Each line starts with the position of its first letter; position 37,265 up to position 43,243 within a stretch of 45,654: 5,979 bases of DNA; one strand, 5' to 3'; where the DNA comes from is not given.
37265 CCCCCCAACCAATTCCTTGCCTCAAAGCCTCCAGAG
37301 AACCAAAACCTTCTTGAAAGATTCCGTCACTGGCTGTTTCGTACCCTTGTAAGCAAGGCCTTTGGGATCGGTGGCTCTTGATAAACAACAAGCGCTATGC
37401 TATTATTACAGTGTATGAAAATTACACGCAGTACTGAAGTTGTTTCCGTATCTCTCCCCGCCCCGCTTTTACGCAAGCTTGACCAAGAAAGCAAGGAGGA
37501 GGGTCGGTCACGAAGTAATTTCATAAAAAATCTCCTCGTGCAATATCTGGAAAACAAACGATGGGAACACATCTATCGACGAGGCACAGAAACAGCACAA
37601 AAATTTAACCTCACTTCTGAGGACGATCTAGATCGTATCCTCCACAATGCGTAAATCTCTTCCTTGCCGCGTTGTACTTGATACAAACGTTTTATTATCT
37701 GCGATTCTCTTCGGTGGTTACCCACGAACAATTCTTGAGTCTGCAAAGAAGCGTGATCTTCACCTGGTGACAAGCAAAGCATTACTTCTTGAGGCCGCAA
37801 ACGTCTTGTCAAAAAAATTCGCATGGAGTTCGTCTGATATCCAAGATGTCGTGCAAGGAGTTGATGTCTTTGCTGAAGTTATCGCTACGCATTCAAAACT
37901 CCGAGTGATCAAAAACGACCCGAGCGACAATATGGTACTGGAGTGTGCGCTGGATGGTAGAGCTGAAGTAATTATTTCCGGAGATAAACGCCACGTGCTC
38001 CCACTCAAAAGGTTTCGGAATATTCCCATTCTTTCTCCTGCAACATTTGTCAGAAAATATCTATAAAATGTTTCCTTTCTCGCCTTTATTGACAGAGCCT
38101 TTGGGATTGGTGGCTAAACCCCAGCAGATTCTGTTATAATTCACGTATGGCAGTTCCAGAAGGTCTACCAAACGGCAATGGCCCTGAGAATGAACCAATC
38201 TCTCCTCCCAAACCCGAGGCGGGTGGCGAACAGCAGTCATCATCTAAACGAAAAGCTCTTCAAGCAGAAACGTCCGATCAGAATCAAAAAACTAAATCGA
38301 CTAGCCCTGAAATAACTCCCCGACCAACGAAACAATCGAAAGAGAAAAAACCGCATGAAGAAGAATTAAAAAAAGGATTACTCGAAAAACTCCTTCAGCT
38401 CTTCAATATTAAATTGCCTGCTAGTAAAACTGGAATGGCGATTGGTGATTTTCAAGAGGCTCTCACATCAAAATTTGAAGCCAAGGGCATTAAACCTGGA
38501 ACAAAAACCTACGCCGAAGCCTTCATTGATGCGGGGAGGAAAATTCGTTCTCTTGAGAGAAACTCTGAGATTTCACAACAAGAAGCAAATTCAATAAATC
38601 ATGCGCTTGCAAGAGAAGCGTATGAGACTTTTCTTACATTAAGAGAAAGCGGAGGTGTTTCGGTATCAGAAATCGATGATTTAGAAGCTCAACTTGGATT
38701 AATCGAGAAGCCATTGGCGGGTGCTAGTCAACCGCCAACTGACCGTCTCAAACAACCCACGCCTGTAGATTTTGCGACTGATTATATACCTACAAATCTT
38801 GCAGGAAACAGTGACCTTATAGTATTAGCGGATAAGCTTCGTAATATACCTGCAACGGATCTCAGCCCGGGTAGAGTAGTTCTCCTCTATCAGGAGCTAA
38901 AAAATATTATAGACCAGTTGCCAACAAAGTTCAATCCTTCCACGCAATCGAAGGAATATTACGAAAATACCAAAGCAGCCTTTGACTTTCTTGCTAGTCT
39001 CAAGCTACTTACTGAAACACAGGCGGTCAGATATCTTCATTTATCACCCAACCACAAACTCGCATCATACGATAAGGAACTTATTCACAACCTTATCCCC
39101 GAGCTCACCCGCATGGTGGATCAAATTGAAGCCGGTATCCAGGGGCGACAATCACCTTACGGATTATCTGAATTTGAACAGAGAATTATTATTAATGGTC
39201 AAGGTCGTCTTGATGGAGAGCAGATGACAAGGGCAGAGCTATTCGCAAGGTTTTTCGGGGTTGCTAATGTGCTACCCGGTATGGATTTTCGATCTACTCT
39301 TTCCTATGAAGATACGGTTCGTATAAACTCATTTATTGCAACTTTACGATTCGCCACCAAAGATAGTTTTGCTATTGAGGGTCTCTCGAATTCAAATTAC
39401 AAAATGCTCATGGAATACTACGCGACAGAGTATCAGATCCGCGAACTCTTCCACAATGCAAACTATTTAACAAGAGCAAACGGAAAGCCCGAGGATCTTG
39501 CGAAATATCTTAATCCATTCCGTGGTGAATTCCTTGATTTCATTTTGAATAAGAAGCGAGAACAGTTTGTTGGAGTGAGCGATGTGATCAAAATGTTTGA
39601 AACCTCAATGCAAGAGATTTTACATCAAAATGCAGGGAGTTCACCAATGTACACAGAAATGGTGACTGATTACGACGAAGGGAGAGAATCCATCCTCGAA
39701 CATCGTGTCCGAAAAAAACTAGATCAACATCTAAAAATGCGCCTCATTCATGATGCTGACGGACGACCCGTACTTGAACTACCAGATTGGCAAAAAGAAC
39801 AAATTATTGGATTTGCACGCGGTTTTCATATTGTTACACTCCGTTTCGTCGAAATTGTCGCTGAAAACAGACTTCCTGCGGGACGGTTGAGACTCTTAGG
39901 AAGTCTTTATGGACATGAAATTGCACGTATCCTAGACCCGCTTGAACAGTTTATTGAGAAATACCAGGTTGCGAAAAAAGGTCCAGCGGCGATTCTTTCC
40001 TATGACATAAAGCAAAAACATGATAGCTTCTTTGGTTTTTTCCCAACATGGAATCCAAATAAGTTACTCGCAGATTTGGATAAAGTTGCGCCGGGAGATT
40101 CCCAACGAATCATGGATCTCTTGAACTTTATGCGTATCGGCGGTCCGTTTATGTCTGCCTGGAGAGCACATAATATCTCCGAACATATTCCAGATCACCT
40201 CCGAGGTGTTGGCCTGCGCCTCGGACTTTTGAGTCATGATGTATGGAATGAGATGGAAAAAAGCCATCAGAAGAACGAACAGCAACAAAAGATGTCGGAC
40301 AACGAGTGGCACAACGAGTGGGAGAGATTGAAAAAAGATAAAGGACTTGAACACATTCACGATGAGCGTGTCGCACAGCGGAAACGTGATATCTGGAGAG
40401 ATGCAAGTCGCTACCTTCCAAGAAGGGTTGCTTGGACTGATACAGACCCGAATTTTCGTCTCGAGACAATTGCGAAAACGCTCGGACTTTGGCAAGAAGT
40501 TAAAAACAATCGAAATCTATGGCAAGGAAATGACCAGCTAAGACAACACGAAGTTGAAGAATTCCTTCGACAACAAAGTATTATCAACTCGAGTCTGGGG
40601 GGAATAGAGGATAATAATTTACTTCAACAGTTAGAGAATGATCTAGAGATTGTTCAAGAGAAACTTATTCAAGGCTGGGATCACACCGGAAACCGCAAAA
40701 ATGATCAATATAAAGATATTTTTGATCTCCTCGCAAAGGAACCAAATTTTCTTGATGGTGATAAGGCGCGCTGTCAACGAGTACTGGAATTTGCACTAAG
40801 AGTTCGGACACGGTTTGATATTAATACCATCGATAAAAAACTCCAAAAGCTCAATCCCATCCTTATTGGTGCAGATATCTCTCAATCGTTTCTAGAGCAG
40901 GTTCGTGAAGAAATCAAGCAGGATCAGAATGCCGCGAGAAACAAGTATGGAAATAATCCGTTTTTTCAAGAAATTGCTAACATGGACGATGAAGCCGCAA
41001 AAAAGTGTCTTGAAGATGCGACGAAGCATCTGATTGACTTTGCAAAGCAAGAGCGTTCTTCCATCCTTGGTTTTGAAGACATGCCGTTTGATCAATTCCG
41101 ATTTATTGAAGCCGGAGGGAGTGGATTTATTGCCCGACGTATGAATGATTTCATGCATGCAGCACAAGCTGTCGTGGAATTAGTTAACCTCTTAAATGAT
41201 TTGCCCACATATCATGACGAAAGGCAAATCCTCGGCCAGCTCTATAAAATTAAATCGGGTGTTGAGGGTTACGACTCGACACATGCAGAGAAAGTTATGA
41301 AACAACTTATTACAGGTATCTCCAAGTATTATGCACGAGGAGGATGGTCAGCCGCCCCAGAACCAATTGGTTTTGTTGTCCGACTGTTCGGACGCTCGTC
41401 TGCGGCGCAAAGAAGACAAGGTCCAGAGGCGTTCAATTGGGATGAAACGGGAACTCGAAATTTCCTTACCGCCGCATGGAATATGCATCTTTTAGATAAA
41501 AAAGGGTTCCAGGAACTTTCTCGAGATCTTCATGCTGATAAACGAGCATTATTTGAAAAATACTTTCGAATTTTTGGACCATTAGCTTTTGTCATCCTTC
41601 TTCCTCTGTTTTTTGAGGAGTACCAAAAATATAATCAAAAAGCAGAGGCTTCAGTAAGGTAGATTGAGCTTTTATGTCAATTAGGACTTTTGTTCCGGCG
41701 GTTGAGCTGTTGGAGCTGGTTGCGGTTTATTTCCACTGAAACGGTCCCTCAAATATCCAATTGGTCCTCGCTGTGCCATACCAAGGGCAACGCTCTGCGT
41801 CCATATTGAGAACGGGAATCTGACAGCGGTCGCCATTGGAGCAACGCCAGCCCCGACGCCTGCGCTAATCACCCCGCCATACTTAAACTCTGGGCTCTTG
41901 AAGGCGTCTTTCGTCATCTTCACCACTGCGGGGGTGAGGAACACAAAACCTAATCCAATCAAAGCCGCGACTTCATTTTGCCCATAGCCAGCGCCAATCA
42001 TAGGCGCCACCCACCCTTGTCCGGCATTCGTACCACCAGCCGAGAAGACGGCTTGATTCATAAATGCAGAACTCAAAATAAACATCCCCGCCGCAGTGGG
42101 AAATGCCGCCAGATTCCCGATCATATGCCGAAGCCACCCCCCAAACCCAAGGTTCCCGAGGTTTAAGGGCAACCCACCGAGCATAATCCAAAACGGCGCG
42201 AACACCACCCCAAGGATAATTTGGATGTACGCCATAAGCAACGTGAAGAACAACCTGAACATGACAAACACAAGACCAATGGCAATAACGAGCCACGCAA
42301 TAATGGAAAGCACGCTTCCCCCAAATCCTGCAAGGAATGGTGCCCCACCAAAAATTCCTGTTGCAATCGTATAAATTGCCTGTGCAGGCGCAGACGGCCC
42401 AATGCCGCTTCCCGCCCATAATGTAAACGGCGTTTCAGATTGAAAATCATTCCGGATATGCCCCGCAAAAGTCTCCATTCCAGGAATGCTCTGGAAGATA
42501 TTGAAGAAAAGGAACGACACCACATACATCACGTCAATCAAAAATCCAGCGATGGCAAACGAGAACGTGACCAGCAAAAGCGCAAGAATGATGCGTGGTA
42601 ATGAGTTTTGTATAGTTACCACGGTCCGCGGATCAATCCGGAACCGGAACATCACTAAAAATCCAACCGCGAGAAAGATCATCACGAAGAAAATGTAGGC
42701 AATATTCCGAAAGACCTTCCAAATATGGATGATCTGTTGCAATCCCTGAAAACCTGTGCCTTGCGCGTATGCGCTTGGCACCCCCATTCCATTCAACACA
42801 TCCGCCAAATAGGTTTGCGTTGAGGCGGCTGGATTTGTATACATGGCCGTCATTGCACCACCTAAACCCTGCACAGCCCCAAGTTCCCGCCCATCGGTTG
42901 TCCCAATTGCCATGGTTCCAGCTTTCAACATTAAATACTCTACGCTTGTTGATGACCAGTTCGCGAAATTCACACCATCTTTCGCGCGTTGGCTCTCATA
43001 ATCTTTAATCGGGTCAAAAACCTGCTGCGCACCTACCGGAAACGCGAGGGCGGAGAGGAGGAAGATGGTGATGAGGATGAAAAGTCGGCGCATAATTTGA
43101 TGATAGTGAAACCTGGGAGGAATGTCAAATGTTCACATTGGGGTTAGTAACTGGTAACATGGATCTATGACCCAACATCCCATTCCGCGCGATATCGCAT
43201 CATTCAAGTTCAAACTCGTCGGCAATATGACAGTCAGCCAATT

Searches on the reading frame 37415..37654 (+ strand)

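Call 79: search_protein_families(library=pfam, proteins=[window:37415-37654:+], max_evalue=0.001)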
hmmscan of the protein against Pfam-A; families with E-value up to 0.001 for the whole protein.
window:37415-37654:+ (79 aa): 3 families
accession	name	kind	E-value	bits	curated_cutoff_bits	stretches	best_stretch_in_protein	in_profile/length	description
PF07878.17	RHH_5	-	1.1e-08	35.2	26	1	10-48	4-42/43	CopG-like RHH_1 or ribbon-helix-helix domain, RHH_5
PF01402.27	RHH_1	-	4.8e-08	33.1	20.5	1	10-46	2-38/39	Ribbon-helix-helix protein, copG family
PF15919.11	HicB_lk_antitox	-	0.00013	22.5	27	1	3-39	85-121/123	HicB_like antitoxin of bacterial toxin-antitoxin system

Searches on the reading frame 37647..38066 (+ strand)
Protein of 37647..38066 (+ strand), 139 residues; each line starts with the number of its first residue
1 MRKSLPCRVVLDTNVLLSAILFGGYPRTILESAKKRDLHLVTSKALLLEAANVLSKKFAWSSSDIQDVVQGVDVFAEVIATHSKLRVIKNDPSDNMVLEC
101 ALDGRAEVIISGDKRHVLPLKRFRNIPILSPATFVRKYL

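Call 79: search_protein_families(library=pfam, proteins=[window:37647-38066:+], max_evalue=0.001)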
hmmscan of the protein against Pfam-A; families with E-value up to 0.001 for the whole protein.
window:37647-38066:+ (139 aa): 3 families
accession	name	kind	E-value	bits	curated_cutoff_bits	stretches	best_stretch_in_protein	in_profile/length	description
PF13470.12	PIN_3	-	2e-20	74.2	27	1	8-115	1-115/115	PIN domain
PF01850.27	PIN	-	8.7e-07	30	23.6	1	9-115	1-113/120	PIN domain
PF24109.1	DUF7384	-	5.5e-06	26.9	27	1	5-115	3-103/153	Family of unknown function (DUF7384)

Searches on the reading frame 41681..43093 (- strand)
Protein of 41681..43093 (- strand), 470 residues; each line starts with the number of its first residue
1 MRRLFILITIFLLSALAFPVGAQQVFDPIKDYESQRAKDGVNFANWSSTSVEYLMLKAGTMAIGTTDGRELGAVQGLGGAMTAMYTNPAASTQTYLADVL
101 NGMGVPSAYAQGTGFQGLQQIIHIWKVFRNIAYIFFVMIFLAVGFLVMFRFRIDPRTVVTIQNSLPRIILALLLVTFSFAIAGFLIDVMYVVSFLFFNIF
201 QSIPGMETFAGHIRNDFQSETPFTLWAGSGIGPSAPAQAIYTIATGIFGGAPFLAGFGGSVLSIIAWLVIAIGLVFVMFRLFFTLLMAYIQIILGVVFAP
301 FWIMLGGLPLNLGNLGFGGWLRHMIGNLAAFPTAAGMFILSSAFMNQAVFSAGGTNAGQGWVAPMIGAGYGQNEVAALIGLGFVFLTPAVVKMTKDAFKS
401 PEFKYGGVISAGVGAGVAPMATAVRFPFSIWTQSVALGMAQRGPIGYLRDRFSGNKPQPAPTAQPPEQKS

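Call 8: search_protein_families(library=pfam, proteins=[window:41681-43093:-], max_evalue=0.001)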
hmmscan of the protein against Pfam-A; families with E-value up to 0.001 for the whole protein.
window:41681-43093:- (470 aa): 0 families

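Call 15: search_protein_families(library=ncbifam, proteins=[window:41681-43093:-], max_evalue=0.01)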
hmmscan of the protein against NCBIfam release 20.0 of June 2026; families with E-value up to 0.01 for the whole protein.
window:41681-43093:- (470 aa): 0 families
